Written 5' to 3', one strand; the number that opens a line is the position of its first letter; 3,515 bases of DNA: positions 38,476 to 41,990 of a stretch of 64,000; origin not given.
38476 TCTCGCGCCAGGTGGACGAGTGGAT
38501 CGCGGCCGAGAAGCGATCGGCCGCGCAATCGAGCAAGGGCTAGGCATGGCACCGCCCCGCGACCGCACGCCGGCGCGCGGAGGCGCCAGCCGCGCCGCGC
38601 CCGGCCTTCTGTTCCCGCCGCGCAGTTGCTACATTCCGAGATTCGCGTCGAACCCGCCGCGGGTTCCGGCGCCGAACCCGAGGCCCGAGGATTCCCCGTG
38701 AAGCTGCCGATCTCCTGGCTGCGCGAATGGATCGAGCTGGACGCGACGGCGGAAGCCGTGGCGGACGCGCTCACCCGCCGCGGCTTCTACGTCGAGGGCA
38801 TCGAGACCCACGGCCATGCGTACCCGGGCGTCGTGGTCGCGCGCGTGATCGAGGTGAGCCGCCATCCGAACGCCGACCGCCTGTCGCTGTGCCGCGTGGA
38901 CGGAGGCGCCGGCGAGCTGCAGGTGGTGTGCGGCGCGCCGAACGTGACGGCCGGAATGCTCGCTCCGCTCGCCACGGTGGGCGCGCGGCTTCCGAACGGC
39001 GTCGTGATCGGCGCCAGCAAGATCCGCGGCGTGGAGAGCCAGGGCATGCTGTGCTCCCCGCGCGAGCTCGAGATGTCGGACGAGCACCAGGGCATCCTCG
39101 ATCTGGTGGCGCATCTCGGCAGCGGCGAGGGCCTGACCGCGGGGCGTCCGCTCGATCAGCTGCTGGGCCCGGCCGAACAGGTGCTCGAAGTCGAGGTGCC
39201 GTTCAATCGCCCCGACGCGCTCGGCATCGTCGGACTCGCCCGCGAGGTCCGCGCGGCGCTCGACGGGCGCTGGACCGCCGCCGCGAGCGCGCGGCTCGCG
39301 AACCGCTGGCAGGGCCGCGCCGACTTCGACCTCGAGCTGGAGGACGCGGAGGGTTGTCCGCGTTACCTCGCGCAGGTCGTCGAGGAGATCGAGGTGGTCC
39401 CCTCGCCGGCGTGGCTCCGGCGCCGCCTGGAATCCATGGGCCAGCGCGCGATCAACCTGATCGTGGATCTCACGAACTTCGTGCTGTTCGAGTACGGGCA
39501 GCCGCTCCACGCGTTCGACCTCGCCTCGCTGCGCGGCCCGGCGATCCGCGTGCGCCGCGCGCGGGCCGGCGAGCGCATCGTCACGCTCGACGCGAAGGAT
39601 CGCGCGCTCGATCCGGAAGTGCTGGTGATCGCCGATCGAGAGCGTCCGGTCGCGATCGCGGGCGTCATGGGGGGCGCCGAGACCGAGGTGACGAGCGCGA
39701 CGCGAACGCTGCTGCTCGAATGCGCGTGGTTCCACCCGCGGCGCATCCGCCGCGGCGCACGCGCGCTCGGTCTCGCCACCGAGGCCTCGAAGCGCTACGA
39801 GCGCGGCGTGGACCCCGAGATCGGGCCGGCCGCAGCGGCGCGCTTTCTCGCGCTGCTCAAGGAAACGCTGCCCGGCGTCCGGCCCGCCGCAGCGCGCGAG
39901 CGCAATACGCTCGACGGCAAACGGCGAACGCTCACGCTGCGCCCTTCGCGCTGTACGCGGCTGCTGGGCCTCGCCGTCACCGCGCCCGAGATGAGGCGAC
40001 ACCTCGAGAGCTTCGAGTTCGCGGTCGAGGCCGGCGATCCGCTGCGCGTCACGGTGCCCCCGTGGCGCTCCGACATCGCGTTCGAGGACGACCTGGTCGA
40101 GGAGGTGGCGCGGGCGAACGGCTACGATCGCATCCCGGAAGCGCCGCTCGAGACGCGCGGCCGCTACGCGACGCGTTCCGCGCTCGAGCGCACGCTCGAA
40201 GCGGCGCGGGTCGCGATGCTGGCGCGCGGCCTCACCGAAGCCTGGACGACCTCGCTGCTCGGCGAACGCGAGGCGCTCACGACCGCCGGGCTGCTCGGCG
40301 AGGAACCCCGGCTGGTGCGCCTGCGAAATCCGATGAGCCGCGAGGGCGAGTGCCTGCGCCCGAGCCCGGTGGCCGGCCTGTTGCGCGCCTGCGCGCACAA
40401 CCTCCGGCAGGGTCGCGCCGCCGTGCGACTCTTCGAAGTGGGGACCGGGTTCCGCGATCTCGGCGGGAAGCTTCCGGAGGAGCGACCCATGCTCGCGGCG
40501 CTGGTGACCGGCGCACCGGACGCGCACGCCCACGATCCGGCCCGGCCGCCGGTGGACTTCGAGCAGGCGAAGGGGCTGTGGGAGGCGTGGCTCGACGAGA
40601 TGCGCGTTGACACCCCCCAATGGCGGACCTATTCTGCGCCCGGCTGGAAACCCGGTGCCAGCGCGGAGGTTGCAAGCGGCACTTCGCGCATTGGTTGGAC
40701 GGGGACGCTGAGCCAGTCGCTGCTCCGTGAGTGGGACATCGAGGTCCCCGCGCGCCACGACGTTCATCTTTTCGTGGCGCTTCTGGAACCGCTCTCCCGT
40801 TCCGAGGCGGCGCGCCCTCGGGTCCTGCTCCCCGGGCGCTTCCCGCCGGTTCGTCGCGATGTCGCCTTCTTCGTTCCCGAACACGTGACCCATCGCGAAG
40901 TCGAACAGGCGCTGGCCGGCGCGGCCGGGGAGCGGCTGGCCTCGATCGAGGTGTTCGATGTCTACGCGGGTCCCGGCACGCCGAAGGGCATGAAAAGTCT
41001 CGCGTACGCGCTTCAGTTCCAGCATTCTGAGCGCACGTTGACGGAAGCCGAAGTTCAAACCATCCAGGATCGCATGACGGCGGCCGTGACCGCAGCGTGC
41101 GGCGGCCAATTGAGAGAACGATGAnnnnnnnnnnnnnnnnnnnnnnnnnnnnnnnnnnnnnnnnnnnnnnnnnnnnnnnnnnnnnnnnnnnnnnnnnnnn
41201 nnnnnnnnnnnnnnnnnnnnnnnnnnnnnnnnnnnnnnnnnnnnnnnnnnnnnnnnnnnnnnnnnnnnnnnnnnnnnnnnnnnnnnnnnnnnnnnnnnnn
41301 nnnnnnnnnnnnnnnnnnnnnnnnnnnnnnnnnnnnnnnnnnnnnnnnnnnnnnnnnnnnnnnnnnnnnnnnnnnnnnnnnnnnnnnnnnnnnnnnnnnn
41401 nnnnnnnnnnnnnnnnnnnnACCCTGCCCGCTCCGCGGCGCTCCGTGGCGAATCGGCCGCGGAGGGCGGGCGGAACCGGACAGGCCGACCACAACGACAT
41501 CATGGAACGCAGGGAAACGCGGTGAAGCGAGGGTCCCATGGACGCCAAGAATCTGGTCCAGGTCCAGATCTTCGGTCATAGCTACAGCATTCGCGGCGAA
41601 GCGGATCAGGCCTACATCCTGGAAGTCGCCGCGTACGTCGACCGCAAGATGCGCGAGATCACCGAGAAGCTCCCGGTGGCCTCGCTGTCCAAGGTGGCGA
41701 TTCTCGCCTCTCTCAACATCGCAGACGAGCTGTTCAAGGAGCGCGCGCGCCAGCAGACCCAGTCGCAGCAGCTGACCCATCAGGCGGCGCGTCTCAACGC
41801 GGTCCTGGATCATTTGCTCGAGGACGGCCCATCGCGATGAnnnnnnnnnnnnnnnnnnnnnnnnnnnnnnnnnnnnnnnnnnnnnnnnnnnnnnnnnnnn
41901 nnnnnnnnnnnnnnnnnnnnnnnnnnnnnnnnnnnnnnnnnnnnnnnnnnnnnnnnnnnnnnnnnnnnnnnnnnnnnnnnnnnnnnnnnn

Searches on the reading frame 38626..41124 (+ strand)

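Call 37: search_protein_families(library=pfam, proteins=[window:38626-41124:+], max_evalue=0.001)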
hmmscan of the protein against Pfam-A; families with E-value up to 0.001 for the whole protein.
window:38626-41124:+ (832 aa): 5 families
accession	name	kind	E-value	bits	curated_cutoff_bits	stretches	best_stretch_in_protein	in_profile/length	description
PF03483.22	B3_4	-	1.6e-64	217.1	29.3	1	244-414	2-172/174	B3/4 domain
PF17759.6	tRNA_synthFbeta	-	1.7e-36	126.2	22.4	1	503-708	1-206/214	Phenylalanyl tRNA synthetase beta chain CLM domain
PF03147.19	FDX-ACB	-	2.9e-25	89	31.1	1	738-830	2-94/94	Ferredoxin-fold anticodon binding domain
PF03484.21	B5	-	5.1e-22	78.3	28.6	1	437-500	2-67/67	tRNA synthetase B5 domain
PF01588.26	tRNA_bind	-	1.4e-19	70.4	27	1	69-164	1-91/96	Putative tRNA binding domain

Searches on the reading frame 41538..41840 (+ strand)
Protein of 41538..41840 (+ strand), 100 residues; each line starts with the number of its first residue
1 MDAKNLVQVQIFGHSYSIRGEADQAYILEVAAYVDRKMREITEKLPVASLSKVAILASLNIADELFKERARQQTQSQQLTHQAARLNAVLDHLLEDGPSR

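Call 46: search_protein_families(library=pfam, proteins=[window:41538-41840:+], max_evalue=0.00001)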
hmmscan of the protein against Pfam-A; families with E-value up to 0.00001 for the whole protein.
window:41538-41840:+ (100 aa): 1 family
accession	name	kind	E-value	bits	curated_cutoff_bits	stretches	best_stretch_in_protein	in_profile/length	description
PF05164.18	ZapA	-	1.6e-22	80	23.8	1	7-88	1-86/88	Cell division protein ZapA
